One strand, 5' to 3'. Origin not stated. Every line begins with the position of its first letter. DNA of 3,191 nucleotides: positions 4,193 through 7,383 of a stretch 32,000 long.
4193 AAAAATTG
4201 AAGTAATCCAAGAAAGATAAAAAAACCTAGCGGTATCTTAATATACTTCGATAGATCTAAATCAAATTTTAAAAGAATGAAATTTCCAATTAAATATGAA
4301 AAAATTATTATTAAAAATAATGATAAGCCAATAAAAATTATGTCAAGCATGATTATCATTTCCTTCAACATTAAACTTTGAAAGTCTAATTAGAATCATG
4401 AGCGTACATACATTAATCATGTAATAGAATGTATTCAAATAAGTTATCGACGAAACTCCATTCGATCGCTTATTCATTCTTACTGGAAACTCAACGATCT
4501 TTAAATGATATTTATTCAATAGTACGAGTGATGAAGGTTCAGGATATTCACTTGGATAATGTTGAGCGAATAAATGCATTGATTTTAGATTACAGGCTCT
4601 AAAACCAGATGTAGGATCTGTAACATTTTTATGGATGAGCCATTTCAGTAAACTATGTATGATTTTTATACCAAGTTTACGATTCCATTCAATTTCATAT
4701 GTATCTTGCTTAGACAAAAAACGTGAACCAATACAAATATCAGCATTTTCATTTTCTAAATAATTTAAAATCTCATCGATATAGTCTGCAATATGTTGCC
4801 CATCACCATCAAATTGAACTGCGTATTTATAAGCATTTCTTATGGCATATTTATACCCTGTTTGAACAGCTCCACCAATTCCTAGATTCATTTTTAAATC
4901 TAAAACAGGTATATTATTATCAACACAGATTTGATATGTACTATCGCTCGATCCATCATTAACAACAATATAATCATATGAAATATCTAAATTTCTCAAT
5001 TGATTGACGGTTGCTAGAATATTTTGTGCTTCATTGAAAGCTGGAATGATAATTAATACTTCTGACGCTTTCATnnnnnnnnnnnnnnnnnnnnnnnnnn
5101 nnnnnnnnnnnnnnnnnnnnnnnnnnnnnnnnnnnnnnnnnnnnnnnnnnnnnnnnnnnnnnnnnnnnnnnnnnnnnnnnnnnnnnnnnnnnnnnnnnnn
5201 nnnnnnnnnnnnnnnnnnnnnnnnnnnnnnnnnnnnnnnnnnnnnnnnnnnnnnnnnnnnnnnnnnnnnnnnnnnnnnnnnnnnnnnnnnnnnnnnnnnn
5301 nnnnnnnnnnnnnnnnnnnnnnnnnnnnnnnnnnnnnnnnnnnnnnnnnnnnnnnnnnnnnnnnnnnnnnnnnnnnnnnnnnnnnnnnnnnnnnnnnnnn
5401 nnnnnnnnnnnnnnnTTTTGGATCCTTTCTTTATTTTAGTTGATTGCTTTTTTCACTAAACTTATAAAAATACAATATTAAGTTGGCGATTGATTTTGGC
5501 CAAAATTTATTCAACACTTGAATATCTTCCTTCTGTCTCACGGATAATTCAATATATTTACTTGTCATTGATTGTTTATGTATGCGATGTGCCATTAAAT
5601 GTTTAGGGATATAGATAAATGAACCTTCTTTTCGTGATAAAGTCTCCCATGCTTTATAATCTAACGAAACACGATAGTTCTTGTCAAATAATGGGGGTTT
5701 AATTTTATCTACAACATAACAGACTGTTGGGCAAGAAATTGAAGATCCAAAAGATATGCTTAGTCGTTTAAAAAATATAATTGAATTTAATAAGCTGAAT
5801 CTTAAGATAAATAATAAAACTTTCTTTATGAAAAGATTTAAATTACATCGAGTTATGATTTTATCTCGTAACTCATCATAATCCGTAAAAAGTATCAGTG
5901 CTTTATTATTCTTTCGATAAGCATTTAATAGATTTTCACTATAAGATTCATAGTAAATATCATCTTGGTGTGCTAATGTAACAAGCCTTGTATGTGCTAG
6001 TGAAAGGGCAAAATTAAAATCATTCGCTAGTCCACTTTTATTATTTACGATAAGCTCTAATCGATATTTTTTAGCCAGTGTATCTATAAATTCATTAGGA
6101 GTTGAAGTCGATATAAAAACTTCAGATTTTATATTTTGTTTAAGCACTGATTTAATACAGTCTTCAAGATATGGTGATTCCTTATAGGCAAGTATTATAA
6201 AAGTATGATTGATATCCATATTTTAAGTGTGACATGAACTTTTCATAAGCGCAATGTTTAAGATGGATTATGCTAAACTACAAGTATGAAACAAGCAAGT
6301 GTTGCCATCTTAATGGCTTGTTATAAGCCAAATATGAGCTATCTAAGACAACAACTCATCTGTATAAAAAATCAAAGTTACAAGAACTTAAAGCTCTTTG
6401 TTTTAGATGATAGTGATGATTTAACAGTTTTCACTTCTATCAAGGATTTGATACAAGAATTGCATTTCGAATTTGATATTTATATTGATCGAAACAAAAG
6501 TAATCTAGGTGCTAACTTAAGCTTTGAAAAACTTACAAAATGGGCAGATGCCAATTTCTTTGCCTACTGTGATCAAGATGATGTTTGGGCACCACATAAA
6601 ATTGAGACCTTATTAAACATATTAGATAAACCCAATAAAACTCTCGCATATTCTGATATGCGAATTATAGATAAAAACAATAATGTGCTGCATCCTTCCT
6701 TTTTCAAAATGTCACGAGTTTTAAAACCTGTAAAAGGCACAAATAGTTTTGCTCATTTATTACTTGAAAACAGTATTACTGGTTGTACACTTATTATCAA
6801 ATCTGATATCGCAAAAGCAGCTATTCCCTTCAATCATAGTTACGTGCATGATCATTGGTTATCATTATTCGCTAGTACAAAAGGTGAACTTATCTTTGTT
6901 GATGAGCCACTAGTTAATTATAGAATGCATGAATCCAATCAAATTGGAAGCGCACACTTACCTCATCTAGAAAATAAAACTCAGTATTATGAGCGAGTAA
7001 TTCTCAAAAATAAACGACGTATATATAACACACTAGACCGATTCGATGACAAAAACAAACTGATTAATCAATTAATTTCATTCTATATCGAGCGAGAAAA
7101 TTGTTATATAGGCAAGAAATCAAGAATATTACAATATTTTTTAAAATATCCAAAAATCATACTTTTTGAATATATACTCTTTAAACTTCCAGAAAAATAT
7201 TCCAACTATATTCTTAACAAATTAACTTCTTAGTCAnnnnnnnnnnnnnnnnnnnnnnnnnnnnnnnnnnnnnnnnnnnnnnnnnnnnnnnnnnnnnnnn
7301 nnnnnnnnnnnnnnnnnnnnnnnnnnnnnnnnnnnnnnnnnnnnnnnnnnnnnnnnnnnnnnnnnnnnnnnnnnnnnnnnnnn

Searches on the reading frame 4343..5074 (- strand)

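Call 70: search_protein_families(library=pfam, proteins=[window:4343-5074:-], max_evalue=0.001)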
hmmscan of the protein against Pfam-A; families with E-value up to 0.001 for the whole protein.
window:4343-5074:- (243 aa): 1 family
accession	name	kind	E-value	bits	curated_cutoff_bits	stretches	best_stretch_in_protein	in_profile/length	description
PF00535.33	Glycos_transf_2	-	4.1e-23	82.6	23.3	1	8-161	2-159/168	Glycosyl transferase family 2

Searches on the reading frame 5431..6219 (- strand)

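Call 70: search_protein_families(library=pfam, proteins=[window:5431-6219:-], max_evalue=0.001)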
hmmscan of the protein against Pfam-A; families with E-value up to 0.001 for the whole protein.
window:5431-6219:- (262 aa): 2 families
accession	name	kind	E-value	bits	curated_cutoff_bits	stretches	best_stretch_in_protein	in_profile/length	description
PF00535.33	Glycos_transf_2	-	2.5e-12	47.5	23.3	1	7-111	2-113/168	Glycosyl transferase family 2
PF13641.12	Glyco_tranf_2_3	-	3.9e-05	24.2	27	1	6-91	4-101/230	Glycosyltransferase like family 2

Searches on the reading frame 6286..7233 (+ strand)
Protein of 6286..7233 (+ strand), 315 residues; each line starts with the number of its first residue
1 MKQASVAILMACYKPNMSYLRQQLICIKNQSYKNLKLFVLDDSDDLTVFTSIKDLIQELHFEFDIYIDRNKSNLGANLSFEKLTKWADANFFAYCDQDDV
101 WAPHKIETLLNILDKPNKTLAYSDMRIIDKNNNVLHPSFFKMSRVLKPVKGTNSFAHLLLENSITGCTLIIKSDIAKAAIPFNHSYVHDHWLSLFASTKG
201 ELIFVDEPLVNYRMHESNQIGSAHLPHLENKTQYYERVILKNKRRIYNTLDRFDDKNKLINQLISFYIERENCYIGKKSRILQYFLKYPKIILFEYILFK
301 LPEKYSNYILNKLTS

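Call 70: search_protein_families(library=pfam, proteins=[window:6286-7233:+], max_evalue=0.001)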
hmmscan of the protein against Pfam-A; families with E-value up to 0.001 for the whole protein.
window:6286-7233:+ (315 aa): 2 families
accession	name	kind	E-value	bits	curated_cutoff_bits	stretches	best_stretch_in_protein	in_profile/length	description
PF00535.33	Glycos_transf_2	-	6.6e-12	46.1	23.3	1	10-138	4-128/168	Glycosyl transferase family 2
PF10111.15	Glyco_tranf_2_2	-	1.3e-05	25.2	27.3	1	18-166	13-166/276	Glycosyltransferase like family 2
